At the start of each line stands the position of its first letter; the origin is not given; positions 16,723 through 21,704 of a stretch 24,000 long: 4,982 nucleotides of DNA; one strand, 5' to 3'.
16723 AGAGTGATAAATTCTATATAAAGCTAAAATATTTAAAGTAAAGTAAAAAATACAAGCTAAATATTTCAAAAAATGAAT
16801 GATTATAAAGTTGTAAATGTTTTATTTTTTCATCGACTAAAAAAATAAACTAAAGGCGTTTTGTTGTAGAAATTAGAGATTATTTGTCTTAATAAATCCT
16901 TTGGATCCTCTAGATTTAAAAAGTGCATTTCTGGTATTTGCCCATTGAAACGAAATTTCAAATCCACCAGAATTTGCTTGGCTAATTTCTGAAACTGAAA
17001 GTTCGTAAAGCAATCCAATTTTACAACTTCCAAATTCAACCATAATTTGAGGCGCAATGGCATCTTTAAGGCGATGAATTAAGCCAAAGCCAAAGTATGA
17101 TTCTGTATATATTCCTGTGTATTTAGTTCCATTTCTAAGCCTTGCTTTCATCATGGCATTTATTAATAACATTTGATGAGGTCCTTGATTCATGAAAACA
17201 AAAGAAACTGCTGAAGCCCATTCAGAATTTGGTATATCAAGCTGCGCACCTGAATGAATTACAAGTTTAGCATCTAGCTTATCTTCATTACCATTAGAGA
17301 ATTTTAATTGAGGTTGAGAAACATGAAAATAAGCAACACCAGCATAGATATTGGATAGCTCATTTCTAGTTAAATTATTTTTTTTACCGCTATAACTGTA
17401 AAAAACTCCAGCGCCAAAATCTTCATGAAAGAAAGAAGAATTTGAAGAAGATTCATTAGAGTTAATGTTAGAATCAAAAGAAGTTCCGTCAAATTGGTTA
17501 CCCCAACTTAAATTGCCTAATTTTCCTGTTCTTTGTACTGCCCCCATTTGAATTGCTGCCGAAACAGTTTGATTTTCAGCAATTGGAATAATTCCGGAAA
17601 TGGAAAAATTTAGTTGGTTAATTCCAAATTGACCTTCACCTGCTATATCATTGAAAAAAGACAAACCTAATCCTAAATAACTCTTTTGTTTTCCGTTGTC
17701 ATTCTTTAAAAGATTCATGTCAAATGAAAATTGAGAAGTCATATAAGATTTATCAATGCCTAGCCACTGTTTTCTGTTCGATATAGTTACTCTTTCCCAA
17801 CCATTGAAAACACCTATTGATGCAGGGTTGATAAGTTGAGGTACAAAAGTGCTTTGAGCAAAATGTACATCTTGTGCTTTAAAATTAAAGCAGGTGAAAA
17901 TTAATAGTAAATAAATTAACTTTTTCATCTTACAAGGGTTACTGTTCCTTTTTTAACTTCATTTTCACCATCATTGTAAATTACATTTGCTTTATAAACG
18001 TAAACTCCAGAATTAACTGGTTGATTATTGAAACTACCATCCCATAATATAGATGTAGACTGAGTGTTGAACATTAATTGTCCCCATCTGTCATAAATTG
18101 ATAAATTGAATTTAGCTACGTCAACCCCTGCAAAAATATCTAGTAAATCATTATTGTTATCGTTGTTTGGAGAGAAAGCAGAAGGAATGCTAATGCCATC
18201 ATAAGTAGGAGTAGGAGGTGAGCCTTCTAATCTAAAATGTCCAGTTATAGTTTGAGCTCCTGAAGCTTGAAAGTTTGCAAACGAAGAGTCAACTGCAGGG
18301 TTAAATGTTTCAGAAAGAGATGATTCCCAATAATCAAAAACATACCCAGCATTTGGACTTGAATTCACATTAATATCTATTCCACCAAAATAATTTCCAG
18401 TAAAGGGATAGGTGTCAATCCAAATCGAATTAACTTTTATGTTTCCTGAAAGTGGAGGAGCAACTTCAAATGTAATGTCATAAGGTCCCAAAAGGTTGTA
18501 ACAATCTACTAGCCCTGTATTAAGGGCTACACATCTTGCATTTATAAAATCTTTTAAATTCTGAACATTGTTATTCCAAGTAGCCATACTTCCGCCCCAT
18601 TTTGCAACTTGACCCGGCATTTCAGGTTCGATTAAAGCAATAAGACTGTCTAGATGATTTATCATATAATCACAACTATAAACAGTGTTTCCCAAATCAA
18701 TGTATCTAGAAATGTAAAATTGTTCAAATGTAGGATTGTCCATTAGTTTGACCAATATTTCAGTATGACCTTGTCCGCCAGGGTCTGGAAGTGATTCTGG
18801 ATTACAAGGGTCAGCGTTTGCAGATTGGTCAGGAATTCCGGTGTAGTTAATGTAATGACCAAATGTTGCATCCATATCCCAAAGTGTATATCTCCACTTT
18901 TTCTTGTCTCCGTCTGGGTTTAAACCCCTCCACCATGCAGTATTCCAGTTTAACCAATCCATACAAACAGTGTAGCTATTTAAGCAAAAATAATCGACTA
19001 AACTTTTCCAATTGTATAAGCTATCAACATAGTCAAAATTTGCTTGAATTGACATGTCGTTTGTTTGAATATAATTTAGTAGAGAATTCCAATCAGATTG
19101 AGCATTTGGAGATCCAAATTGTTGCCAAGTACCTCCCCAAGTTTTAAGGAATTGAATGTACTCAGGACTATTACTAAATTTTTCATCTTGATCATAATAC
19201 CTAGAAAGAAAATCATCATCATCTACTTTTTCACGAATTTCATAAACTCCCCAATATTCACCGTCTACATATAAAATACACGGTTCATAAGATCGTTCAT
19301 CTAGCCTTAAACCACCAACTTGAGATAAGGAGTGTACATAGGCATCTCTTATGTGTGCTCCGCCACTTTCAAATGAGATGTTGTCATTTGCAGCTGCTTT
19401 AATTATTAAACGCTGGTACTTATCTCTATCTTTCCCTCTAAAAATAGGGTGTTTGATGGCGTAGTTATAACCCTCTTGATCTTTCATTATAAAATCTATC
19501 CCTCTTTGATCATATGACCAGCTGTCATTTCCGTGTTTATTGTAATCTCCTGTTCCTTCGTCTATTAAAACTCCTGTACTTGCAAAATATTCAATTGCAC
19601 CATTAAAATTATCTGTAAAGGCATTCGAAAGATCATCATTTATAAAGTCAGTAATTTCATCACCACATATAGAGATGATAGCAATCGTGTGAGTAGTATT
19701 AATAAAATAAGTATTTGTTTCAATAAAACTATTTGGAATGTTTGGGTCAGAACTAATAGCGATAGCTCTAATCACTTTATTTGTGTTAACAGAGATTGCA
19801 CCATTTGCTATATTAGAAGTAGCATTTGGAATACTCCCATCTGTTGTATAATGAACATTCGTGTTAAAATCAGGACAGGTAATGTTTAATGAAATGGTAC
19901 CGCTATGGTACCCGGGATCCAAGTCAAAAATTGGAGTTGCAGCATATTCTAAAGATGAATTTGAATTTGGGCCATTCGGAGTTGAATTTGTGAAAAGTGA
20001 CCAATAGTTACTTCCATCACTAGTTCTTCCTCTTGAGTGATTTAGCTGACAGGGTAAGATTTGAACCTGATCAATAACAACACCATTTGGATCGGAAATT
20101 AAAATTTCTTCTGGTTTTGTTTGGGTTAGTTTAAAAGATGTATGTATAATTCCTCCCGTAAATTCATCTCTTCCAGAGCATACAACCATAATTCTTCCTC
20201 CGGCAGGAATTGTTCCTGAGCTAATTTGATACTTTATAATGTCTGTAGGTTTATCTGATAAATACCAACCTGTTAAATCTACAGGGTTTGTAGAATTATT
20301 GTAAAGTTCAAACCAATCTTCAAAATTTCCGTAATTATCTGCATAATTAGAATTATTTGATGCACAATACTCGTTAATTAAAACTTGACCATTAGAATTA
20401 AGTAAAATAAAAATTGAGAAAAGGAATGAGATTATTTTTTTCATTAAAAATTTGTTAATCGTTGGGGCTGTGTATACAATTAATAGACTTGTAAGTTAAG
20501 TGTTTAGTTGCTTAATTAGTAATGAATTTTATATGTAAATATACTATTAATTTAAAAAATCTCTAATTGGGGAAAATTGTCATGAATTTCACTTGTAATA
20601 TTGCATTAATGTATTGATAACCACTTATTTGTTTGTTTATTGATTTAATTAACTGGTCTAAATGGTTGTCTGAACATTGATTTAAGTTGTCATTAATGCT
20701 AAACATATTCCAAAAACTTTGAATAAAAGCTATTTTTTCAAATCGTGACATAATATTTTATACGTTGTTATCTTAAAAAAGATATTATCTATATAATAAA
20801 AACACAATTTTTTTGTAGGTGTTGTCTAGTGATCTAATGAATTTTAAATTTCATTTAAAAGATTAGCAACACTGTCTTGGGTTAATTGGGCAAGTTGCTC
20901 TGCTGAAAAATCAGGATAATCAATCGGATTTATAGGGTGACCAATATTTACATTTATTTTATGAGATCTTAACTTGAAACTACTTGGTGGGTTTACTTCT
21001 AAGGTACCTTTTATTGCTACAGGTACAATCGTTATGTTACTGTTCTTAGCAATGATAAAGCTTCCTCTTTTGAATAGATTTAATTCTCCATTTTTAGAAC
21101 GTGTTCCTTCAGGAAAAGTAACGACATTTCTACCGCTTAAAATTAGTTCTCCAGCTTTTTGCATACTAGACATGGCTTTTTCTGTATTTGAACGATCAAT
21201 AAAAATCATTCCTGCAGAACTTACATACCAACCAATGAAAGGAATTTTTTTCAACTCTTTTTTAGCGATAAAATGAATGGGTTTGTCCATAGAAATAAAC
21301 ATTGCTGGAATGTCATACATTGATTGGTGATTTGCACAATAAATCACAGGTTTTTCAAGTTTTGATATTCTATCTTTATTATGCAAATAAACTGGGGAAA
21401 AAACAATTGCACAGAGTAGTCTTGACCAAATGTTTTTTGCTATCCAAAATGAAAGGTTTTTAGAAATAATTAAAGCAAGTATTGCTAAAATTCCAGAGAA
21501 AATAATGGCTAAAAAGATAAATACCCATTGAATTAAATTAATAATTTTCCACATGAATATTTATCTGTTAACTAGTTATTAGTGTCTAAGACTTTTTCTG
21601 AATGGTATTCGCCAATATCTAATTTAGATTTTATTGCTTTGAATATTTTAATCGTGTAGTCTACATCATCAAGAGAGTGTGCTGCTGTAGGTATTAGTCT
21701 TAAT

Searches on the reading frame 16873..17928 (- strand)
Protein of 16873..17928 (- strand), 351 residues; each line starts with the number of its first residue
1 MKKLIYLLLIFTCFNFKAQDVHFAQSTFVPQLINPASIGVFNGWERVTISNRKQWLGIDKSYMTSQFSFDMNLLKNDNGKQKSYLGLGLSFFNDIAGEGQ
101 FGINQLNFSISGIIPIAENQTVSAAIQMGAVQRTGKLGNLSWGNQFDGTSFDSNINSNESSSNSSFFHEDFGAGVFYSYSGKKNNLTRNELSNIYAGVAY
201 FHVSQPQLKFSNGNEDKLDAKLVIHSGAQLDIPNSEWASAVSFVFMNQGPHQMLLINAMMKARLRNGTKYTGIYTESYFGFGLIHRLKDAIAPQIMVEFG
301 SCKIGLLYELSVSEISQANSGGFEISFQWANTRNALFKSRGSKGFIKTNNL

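Call 26: search_protein_families(library=pfam, proteins=[window:16873-17928:-], max_evalue=0.001)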
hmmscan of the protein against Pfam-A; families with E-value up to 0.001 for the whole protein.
window:16873-17928:- (351 aa): 1 family
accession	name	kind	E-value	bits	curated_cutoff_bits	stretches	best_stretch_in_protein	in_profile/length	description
PF11751.14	PorP_SprF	-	1.7e-33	116.8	22.3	1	16-328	2-272/273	Type IX secretion system membrane protein PorP/SprF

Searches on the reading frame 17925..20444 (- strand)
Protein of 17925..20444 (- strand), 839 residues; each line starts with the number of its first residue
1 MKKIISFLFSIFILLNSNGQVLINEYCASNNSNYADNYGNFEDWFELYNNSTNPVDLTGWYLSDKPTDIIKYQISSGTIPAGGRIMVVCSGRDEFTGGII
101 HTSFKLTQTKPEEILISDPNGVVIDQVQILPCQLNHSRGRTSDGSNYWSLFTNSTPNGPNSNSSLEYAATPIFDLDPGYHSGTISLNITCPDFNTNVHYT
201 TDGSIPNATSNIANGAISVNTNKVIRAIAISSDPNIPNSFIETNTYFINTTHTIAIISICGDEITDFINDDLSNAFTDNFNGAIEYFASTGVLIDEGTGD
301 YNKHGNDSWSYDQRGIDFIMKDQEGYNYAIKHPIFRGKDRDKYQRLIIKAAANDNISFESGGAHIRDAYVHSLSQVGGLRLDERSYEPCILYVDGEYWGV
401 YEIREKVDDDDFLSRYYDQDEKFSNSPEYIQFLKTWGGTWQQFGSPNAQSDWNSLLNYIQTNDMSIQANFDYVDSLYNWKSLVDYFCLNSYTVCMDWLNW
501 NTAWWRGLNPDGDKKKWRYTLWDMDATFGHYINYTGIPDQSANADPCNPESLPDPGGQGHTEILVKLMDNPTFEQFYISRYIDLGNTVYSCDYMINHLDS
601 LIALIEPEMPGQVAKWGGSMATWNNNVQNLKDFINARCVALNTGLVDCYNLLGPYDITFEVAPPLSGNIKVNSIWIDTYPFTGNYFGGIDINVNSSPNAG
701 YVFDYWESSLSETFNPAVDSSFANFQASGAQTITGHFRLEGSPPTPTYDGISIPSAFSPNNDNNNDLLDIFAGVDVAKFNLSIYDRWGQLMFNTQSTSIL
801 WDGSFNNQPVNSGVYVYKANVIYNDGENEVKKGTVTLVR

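Call 26: search_protein_families(library=pfam, proteins=[window:17925-20444:-], max_evalue=0.001)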
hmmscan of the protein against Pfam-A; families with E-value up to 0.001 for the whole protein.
window:17925-20444:- (839 aa): 6 families
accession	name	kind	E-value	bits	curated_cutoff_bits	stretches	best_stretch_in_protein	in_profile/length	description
PF08757.17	CotH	-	8.4e-34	117.9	23.8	1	334-638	30-319/322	CotH kinase protein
PF00932.25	LTD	-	7.5e-16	58.9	34.3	1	17-128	4-106/109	Lamin Tail Domain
PF13585.12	CHU_C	-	1.9e-15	57.2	27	1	752-837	2-86/86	CHU_C Type IX secretion signal domain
PF13290.12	CHB_HEX_C_1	-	1.5e-09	38.1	22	1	177-233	3-59/67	Chitobiase/beta-hexosaminidase C-terminal domain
PF13287.12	Fn3_assoc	-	7.3e-08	32.8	23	1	187-235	2-50/59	Fn3 associated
PF18998.6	Flg_new_2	-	3.9e-05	24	23.6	1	682-738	16-70/73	Divergent InlB B-repeat domain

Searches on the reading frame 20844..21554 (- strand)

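Call 26: search_protein_families(library=pfam, proteins=[window:20844-21554:-], max_evalue=0.001)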
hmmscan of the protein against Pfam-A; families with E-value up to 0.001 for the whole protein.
window:20844-21554:- (236 aa): 1 family
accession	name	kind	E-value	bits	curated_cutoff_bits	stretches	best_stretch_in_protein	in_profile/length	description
PF01553.26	Acyltransferase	-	4.7e-34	117.5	23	1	56-182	3-132/132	Acyltransferase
